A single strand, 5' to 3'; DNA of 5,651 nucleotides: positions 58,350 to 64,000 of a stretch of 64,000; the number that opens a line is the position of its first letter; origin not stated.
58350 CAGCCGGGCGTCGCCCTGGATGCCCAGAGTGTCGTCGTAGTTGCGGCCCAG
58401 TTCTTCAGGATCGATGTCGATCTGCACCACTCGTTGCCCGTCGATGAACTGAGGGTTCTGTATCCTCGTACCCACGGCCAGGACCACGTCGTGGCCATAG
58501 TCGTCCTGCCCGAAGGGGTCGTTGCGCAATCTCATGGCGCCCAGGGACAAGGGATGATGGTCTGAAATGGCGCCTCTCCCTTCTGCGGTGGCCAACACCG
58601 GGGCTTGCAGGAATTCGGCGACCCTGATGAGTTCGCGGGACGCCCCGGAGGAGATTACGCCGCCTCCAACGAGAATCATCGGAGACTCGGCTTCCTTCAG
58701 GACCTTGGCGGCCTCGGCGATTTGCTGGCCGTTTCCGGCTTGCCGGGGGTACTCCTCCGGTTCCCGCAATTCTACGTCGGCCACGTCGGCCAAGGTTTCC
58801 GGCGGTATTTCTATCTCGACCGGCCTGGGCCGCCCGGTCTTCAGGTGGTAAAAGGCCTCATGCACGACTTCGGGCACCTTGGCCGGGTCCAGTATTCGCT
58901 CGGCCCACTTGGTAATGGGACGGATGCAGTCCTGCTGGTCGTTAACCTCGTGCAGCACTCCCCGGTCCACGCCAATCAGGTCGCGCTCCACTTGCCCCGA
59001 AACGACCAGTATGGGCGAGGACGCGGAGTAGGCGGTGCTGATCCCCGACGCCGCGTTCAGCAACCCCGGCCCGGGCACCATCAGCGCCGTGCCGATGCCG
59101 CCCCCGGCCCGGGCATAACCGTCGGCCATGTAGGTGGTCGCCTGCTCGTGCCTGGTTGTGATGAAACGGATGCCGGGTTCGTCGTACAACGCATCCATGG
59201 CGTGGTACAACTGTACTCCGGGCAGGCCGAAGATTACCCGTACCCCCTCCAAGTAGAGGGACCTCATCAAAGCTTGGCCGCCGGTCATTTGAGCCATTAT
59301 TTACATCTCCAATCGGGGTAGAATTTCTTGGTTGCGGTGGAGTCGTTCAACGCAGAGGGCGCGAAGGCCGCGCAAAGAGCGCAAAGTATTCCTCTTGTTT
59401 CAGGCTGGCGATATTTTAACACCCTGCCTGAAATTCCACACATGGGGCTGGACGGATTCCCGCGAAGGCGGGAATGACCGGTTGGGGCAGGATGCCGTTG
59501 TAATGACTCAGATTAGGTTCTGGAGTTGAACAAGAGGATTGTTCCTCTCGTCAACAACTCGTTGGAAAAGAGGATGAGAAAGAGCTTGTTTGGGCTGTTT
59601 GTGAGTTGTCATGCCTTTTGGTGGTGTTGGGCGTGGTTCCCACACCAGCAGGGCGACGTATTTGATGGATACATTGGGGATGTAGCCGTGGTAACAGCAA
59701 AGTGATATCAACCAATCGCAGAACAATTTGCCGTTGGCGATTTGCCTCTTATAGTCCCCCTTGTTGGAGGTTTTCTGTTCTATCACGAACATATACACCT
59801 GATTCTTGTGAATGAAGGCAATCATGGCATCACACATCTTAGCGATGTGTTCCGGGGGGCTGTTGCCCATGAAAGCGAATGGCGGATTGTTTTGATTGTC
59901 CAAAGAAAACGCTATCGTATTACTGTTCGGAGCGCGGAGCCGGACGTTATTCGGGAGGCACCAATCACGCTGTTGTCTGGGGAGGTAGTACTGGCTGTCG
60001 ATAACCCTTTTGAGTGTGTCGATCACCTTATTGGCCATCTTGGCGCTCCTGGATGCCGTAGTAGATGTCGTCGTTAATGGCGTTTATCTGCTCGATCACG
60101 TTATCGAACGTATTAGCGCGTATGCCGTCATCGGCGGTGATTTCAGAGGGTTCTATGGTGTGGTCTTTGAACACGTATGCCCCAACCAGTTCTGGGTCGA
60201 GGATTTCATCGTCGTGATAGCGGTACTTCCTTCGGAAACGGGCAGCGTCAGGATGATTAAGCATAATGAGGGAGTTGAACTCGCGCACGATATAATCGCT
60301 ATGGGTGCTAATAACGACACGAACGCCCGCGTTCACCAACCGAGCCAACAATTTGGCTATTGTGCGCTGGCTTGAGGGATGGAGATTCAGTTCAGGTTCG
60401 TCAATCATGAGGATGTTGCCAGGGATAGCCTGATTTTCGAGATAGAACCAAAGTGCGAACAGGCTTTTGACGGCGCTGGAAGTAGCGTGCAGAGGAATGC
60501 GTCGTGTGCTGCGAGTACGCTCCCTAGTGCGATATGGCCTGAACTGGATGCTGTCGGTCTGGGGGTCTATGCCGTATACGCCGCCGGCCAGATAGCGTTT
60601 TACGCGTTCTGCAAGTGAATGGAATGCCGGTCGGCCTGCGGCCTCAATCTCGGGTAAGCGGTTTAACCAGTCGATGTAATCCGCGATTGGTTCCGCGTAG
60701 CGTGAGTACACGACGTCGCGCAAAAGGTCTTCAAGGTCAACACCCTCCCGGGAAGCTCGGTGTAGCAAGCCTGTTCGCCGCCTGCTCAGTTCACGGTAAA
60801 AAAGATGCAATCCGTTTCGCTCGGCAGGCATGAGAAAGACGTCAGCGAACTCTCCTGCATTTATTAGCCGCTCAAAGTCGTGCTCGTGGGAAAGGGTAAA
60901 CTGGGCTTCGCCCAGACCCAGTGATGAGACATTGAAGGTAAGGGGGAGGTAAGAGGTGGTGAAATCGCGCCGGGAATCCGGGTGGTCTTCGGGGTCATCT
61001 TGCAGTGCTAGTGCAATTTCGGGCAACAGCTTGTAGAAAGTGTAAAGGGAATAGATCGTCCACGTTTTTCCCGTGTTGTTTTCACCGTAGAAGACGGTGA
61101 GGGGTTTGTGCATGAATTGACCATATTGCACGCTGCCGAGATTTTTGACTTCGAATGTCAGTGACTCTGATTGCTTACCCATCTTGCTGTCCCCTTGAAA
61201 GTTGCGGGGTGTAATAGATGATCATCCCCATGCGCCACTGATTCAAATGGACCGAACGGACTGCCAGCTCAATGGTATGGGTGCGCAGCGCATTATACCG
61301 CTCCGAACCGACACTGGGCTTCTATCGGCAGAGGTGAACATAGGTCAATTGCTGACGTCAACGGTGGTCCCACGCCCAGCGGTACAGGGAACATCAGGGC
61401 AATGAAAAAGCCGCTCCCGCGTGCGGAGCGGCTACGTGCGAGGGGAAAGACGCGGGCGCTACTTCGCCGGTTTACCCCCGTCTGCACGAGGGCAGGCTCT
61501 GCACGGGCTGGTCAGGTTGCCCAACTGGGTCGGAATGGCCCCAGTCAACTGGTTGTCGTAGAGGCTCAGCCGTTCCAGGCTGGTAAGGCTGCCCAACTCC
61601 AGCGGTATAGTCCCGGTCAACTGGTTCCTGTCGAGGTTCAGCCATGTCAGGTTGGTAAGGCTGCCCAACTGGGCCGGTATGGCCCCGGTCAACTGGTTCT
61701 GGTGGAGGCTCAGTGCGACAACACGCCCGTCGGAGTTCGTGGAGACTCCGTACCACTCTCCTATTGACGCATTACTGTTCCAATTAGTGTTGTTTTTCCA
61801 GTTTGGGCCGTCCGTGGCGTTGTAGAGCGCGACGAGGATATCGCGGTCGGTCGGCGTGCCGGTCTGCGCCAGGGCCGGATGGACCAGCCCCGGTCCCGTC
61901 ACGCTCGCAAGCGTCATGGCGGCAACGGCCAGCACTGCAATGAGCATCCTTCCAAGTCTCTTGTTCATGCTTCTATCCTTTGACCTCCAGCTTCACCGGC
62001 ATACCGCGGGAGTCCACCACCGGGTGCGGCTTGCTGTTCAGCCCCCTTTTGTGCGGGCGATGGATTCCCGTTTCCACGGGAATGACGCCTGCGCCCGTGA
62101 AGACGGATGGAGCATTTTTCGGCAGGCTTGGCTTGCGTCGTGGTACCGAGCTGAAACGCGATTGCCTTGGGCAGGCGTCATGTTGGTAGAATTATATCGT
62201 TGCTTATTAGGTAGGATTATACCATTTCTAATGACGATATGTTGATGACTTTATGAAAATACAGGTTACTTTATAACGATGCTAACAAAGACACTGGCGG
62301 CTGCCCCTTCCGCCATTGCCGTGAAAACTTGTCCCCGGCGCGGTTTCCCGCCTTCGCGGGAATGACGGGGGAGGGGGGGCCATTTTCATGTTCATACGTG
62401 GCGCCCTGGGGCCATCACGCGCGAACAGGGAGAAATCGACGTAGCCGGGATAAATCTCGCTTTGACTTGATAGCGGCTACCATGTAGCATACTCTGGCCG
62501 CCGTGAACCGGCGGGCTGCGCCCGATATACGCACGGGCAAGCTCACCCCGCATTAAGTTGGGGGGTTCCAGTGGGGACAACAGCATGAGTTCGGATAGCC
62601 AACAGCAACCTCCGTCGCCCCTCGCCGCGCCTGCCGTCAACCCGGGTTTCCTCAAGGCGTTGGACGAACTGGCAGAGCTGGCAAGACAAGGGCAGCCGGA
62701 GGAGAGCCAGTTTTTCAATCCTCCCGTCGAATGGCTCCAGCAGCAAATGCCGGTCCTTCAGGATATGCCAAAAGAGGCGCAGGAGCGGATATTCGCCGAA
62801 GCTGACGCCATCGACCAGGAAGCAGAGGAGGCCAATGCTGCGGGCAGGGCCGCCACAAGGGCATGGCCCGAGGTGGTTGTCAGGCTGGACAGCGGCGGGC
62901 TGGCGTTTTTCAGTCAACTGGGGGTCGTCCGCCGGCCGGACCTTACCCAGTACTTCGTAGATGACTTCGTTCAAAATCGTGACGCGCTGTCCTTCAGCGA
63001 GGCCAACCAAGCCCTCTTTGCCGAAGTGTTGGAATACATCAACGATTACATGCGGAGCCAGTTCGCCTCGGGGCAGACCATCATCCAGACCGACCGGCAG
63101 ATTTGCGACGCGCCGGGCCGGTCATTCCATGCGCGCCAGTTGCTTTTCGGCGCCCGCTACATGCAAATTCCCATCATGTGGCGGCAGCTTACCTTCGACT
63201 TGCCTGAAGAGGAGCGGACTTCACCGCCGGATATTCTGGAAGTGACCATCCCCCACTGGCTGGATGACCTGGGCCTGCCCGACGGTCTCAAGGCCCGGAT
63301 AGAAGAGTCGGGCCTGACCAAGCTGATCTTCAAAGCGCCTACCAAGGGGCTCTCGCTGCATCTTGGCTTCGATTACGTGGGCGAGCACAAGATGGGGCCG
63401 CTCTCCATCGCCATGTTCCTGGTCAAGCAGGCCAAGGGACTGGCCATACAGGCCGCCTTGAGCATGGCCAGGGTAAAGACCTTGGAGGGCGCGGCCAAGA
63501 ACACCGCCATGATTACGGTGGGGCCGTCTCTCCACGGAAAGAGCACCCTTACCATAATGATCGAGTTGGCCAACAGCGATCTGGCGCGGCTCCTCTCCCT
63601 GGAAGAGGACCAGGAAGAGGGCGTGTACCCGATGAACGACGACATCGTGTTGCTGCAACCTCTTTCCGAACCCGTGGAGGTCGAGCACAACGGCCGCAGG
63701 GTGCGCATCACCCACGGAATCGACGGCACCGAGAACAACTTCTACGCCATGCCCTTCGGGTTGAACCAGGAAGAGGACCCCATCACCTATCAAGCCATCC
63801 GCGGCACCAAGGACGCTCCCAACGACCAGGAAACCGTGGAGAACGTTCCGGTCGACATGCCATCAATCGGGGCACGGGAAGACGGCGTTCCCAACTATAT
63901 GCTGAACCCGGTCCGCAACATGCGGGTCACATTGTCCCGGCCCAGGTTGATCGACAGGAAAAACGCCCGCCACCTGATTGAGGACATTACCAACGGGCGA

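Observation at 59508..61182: AT-rich islet with a coupled ABC-type ATPase and a 176-aa PD-(D/E)xK-like gene: candidate uncharacterised two-gene defence cassette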

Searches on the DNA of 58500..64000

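Call 89: search_rna_families(source=window, start=58500, end=64000, threshold=evalue, max_evalue=0.1)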
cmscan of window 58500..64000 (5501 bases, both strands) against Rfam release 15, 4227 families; matches with E-value up to 0.1: 0.
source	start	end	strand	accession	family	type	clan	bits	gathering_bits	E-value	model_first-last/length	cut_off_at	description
